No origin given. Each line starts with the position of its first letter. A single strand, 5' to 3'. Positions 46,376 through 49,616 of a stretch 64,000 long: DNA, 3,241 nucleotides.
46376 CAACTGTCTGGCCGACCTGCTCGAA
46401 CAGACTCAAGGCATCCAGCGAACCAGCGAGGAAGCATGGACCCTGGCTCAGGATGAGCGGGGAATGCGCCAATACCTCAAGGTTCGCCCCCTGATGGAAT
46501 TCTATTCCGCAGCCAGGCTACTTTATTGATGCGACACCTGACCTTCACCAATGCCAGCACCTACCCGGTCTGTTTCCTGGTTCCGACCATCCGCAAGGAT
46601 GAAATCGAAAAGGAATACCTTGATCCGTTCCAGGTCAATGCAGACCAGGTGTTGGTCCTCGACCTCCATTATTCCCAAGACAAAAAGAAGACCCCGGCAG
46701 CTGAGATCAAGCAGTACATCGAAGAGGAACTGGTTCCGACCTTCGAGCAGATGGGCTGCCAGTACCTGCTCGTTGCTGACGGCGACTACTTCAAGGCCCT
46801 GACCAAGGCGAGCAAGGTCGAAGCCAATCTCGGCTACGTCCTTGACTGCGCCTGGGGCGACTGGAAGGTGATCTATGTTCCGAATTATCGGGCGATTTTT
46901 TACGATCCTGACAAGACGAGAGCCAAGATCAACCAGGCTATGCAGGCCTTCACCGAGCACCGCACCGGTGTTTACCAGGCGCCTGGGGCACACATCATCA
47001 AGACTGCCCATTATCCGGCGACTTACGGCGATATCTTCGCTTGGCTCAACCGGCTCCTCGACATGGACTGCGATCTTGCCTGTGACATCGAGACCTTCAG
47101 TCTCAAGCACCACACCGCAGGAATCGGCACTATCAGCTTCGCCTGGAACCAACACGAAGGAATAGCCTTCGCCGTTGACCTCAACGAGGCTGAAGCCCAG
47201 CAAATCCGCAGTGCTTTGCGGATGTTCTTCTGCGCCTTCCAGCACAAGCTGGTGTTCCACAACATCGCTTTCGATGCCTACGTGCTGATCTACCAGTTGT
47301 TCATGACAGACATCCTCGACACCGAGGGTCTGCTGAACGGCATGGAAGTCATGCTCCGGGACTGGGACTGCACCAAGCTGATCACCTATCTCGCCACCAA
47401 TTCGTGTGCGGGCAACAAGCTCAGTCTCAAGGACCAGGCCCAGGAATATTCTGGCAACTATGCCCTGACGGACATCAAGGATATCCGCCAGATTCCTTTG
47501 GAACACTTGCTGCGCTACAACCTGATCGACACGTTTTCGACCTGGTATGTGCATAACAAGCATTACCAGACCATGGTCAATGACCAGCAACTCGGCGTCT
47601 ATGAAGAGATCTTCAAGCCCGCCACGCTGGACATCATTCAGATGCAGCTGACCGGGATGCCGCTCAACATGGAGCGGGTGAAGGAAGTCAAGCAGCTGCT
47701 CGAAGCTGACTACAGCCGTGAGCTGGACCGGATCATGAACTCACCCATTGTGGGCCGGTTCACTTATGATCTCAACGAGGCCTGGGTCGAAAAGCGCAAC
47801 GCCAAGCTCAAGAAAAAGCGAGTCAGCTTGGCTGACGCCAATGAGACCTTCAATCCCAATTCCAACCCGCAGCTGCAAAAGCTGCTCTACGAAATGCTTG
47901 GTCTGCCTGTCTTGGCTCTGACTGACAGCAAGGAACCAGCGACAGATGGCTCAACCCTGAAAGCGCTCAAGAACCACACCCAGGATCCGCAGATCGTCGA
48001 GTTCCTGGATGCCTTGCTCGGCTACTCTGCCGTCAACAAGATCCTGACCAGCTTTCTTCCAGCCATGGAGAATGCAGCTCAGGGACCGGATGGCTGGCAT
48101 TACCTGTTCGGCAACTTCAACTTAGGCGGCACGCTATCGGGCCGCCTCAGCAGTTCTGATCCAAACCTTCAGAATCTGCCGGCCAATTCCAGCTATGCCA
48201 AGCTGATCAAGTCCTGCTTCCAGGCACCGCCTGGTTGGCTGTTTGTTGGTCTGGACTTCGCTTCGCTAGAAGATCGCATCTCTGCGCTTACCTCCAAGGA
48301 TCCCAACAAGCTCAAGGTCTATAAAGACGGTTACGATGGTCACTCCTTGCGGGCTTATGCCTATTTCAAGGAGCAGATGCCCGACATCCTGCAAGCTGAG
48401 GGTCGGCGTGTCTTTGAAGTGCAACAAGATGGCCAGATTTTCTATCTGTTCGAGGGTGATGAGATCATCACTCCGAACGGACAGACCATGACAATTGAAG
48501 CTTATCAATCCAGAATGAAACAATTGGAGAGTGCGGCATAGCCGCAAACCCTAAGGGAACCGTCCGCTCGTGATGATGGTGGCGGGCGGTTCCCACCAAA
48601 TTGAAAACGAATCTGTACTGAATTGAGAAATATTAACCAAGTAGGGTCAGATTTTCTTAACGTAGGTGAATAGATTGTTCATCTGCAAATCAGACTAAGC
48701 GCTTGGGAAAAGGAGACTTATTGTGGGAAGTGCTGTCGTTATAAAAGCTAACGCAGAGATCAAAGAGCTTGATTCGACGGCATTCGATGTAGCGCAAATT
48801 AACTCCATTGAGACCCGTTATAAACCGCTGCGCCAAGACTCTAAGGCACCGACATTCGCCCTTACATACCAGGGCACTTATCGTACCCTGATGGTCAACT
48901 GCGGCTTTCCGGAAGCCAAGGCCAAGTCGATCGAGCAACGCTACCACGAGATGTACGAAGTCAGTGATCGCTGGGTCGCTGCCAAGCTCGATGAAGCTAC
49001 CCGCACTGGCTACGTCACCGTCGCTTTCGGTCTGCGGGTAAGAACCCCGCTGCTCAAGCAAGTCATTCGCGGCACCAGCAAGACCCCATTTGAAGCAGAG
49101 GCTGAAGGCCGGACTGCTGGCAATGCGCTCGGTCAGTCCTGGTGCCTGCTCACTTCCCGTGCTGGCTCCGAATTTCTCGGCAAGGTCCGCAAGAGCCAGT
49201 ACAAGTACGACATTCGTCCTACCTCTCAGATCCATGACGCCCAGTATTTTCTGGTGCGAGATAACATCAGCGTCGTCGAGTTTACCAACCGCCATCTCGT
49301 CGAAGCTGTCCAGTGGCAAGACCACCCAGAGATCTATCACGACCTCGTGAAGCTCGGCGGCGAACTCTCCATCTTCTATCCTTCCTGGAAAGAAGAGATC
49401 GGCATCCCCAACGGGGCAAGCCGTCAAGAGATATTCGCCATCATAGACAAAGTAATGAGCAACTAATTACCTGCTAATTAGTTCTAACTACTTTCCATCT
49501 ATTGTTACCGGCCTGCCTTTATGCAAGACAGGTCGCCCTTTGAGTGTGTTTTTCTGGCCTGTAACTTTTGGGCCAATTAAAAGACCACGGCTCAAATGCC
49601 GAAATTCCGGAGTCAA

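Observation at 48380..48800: Family A DNA polymerase split between motifs A and B by a roughly 0.4 kb insertion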

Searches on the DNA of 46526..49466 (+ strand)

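Call 3: search_rna_families(source=window, start=47800, end=49400, threshold=evalue, max_evalue=10, show_alignments=3)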
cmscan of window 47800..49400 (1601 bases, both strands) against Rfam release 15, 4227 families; matches with E-value up to 10: 2.
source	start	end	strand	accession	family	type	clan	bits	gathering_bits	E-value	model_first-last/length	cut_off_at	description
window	48145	48212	-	RF00571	SNORD65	Gene; snRNA; snoRNA; CD-box;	CL00057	18.8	41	0.5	1-73/73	no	Small nucleolar RNA SNORD65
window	48186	48257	+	RF04061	mir-1420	Gene; miRNA;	-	15.7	70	7.5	1-87/87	no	mir-1420 microRNA precursor family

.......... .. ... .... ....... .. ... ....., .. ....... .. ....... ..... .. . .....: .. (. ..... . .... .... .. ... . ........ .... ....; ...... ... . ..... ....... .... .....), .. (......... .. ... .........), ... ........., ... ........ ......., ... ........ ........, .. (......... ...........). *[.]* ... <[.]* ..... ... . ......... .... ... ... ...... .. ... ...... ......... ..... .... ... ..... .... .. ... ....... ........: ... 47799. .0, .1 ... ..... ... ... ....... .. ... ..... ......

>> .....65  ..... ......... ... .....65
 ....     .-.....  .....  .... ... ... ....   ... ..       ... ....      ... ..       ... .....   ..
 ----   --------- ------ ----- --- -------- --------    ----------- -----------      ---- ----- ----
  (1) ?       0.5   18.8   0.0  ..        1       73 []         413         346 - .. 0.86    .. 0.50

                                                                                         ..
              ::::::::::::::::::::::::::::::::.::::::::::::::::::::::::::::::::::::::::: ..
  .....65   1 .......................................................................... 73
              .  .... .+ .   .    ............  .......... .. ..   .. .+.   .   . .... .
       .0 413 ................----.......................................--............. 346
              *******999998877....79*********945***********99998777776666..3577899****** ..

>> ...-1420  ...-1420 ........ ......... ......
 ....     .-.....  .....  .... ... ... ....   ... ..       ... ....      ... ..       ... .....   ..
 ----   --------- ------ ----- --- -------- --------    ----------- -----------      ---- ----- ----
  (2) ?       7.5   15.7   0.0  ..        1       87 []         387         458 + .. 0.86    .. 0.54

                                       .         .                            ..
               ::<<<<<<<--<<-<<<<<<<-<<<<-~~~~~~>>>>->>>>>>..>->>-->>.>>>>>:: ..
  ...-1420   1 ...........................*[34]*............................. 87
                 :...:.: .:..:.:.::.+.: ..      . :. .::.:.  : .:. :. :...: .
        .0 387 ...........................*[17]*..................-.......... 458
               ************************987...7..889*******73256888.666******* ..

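Call 4: search_dna_similar(query=window:46526-49466:+, collection=phages, mode=distant, max_rows=30)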
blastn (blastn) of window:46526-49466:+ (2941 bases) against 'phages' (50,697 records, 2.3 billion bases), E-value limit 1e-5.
Records with a match: 299; places in all: 303; records where one place covers at least 80% of the query: 0.
Best place of each record, by identity: 80-90% 4; 60-80% 295.
By first word of the organism name: Escherichia 66; Pseudomonas 46; Vibrio 45; Erwinia 20; Achromobacter 17; Klebsiella 16; Rhizobium 16; Stenotrophomonas 10; Ruegeria 7; Dinoroseobacter 7; and 17 more.
By host as written in the record: - 47; Escherichia coli 26; Pseudomonas aeruginosa 16; Achromobacter xylosoxidans I2BC 12; Klebsiella pneumoniae 11; Vibrio breoganii 10; Stenotrophomonas maltophilia 8; Erwinia amylovora 8; and 81 more.
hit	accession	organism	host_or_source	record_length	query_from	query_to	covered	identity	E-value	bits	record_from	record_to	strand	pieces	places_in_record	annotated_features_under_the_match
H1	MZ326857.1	Stenotrophomonas phage Piffle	Stenotrophomonas maltophilia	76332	156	2892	78%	65.9%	1e-113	524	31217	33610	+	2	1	DNA polymerase I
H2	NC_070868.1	Stenotrophomonas phage Piffle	Stenotrophomonas maltophilia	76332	156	2892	78%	65.9%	1e-113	524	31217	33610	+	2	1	DNA polymerase I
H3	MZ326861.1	Stenotrophomonas phage Philippe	Stenotrophomonas maltophilia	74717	44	2890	76%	65.9%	9e-102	525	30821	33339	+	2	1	DNA polymerase I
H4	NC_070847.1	Stenotrophomonas phage Philippe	Stenotrophomonas maltophilia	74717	44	2890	76%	65.9%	9e-102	525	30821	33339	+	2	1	DNA polymerase I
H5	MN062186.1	Stenotrophomonas phage Pokken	Stenotrophomonas maltophilia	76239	236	2892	75%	66.3%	1e-118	572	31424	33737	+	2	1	DNA polymerase I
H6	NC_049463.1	Stenotrophomonas phage Pokken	Stenotrophomonas maltophilia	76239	236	2892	75%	66.3%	1e-118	572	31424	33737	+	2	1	DNA polymerase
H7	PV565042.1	Pseudomonas phage Ebordelon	Pseudomonas putida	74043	241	2887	74%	66.9%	6e-117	654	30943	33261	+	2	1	DNA polymerase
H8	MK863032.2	Pseudomonas phage Zuri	Pseudomonas putida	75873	241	2887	72%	68.2%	9e-121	747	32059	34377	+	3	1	hypothetical protein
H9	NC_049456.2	Pseudomonas phage Zuri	Pseudomonas putida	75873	241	2887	72%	68.2%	9e-121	747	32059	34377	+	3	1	DNA polymerase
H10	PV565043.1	Pseudomonas phage Holyagarpour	Pseudomonas putida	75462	259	2887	71%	68.0%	1e-112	717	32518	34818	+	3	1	DNA polymerase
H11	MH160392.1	Erwinia phage phiEaP8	Erwinia amylovora; Erwinia pyrifoliae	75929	236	2887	67%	69.3%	1e-50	793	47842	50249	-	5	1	DNA polymerase I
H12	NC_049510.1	Erwinia phage phiEaP8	Erwinia amylovora; Erwinia pyrifoliae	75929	236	2887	67%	69.3%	1e-50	793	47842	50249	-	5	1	DNA polymerase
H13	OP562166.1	Xanthomonas virus PB119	Xanthomonas euvesicatoria 1940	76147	151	2892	68%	67.6%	6e-54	633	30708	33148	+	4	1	DNA polymerase I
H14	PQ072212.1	Erwinia phage Fifi051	Erwinia amylovora YBK14808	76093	236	2887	60%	70.3%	2e-53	803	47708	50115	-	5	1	DNA polymerase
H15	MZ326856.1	Stenotrophomonas phage Paxi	Stenotrophomonas maltophilia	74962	733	2892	58%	68.4%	9e-121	570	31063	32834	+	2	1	DNA polymerase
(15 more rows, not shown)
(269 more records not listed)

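Call 5: get_annotated_region(hit=H9, flank=1500)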
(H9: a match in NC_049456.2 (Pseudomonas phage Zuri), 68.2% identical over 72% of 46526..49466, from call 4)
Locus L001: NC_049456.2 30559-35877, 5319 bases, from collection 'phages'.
description: Pseudomonas phage Zuri, complete genome.
organism: Pseudomonas phage Zuri (NCBI taxid 2604899)
taxonomy: Viruses; Duplodnaviria; Heunggongvirae; Uroviricota; Caudoviricetes; Schitoviridae; Zurivirus; Zurivirus zuri
host: Pseudomonas putida; source: garden soil; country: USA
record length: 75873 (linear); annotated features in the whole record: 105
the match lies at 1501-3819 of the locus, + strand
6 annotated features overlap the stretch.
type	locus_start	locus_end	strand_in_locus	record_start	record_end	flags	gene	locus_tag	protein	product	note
CDS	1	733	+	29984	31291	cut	-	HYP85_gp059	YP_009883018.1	exonuclease V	gp59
CDS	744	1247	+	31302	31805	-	-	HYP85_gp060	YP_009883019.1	hypothetical protein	gp60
CDS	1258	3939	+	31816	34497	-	-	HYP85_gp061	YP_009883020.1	DNA polymerase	gp61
CDS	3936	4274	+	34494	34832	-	-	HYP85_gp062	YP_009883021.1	hypothetical protein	gp62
CDS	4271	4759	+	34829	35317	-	-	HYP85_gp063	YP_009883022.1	hypothetical protein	gp63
CDS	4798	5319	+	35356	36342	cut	-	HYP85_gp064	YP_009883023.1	exonuclease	gp64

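Call 6: get_annotated_region(hit=H2, flank=1500)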
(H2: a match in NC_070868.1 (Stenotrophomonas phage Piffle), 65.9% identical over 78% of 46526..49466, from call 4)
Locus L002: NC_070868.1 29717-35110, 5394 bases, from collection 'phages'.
description: Stenotrophomonas phage Piffle, complete genome.
organism: Stenotrophomonas phage Piffle (NCBI taxid 2859656)
taxonomy: Viruses; Duplodnaviria; Heunggongvirae; Uroviricota; Caudoviricetes; Schitoviridae; Pokkenvirus; Pokkenvirus piffle
host: Stenotrophomonas maltophilia; source: wastewater collected; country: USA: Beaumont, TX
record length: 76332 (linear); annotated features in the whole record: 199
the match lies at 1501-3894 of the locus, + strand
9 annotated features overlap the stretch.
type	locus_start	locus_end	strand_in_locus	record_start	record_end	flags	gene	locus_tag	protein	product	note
CDS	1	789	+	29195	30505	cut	-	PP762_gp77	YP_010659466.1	DNA helicase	BLASTp homology to phage N4 gp37 DNA helicase, NCBI entry YP_950515.1 (E-value 2.25543e-149)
regulatory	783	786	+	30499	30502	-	-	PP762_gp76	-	ribosome_binding_site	-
CDS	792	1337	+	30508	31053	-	-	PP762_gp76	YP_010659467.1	hypothetical protein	-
regulatory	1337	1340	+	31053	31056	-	-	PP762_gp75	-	ribosome_binding_site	-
CDS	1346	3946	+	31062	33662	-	-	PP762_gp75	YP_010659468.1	DNA polymerase I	Contains DNA polymerase A family domain, IPR002298; BLASTp homology to phage N4 gp39 DNAP, NCBI entry YP_950517.1 ...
regulatory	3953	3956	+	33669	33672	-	-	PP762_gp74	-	ribosome_binding_site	-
CDS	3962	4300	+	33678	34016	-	-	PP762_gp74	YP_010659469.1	minor tail protein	HHpred homology to UniProtKB entity Q7Y5D9 L-shaped tail fiber protein phage T5 (probability 99.84)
regulatory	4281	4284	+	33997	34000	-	-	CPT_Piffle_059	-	ribosome_binding_site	-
CDS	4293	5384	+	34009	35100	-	-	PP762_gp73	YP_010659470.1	tail protein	Contains domain with HHpred homology to PBD entity 1OX3_A Fibritin; mini-fibritin, foldon, trimerization, helper ...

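Call 7: get_annotated_region(hit=H12, flank=1500)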
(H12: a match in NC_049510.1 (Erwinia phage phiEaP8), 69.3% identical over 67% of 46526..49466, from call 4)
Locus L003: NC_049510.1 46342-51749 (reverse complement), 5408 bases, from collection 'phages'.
description: Erwinia phage phiEaP-8, complete genome.
organism: Erwinia phage phiEaP8 (NCBI taxid 2178928)
taxonomy: Viruses; Duplodnaviria; Heunggongvirae; Uroviricota; Caudoviricetes; Schitoviridae; Erskinevirinae; Yonginvirus; Yonginvirus EaP8
host: Erwinia amylovora; Erwinia pyrifoliae; source: -; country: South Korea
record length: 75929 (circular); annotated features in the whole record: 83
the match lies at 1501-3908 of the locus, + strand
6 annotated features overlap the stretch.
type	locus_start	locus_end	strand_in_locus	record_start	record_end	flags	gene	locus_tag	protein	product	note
CDS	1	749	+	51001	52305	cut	-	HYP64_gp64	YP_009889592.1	exonuclease V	-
CDS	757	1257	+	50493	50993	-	-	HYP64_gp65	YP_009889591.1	hypothetical protein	-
CDS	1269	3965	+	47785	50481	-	-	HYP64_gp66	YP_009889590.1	DNA polymerase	-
CDS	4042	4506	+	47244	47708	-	-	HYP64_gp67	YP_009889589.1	hypothetical protein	-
CDS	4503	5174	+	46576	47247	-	-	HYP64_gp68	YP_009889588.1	hypothetical protein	-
CDS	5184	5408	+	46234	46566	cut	-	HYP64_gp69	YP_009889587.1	hypothetical protein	-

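Call 9: search_dna_similar(query=window:48390-48790:+, collection=phages, mode=distant, max_evalue=10, max_rows=20)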
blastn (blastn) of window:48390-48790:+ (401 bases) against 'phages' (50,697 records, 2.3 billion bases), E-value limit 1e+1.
Records with a match: 13; places in all: 13; records where one place covers at least 80% of the query: 0.
Best place of each record, by identity: >=99% 7; 95-99% 3; 90-95% 1; 80-90% 2.
By first word of the organism name: Klebsiella 5; Parabacteroides 2; Aeromonas 1; Salmonella 1; Desulfofustis 1; Bacteroides 1; Stenotrophomonas 1; Raoultella 1.
By host as written in the record: Klebsiella pneumoniae 3; Aeromonas caviae AC-CY 1; Salmonella 1; - 1; Bacteroides koreensis HM3 1; Parabacteroides distasonis APCS2/PD 1; Parabacteroides distasonis DA491 1; Klebsiella pneumoniae KLEB009 1; and 3 more.
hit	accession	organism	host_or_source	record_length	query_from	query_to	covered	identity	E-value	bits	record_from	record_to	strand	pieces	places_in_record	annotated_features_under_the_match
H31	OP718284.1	Aeromonas phage vB_AceP_PAc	Aeromonas caviae AC-CY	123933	96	133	9%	80.5%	5e+0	37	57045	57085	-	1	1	putative nicotinamide nucleotide adenylyltransferase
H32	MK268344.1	Salmonella phage Munch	Salmonella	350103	208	238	8%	87.1%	1e+0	39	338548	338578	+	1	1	DNA condensation protein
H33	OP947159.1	Desulfofustis phage LS06-2018-MD02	-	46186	54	78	6%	92.0%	5e+0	37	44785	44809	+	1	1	hypothetical protein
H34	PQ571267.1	Bacteroides phage BKO1-3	Bacteroides koreensis HM3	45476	188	210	6%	95.7%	5e+0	38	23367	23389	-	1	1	tail length tape measure protein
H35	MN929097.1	Parabacteroides phage PDS1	Parabacteroides distasonis APCS2/PD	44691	188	210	6%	95.7%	5e+0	38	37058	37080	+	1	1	tail tape-measure protein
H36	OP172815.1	Parabacteroides phage PD491P1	Parabacteroides distasonis DA491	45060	188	210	6%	95.7%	5e+0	38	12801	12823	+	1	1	hypothetical protein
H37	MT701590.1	Klebsiella phage Miami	Klebsiella pneumoniae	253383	359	378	5%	100.0%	5e+0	37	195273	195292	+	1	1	hypothetical protein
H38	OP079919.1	Klebsiella phage KPN8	Klebsiella pneumoniae KLEB009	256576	359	378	5%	100.0%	5e+0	37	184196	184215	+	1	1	hypothetical protein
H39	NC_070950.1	Klebsiella phage Miami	Klebsiella pneumoniae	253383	359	378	5%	100.0%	5e+0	37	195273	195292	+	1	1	virion structural protein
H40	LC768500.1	Klebsiella phage phiKp_32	Klebsiella pneumoniae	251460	359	378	5%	100.0%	5e+0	37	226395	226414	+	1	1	hypothetical protein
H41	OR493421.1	Klebsiella phage YC1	Klebsiella pneumoniae ATCC 700603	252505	359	378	5%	100.0%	5e+0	37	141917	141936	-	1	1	hypothetical protein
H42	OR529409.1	Stenotrophomonas phage BUCTxx100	Stenotrophomonas maltophilia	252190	359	378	5%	100.0%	5e+0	37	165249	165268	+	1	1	hypothetical protein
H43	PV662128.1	Raoultella phage VB_ZK_P1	Raoultella ornithinolytica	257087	359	378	5%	100.0%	5e+0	37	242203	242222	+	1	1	VBZKP1_277: hypothetical protein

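Call 104: search_rna_families(sources=[L023, L013, L022, L008, L015, L016, L017, L018, L019, L020, L021], threshold=gathering)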
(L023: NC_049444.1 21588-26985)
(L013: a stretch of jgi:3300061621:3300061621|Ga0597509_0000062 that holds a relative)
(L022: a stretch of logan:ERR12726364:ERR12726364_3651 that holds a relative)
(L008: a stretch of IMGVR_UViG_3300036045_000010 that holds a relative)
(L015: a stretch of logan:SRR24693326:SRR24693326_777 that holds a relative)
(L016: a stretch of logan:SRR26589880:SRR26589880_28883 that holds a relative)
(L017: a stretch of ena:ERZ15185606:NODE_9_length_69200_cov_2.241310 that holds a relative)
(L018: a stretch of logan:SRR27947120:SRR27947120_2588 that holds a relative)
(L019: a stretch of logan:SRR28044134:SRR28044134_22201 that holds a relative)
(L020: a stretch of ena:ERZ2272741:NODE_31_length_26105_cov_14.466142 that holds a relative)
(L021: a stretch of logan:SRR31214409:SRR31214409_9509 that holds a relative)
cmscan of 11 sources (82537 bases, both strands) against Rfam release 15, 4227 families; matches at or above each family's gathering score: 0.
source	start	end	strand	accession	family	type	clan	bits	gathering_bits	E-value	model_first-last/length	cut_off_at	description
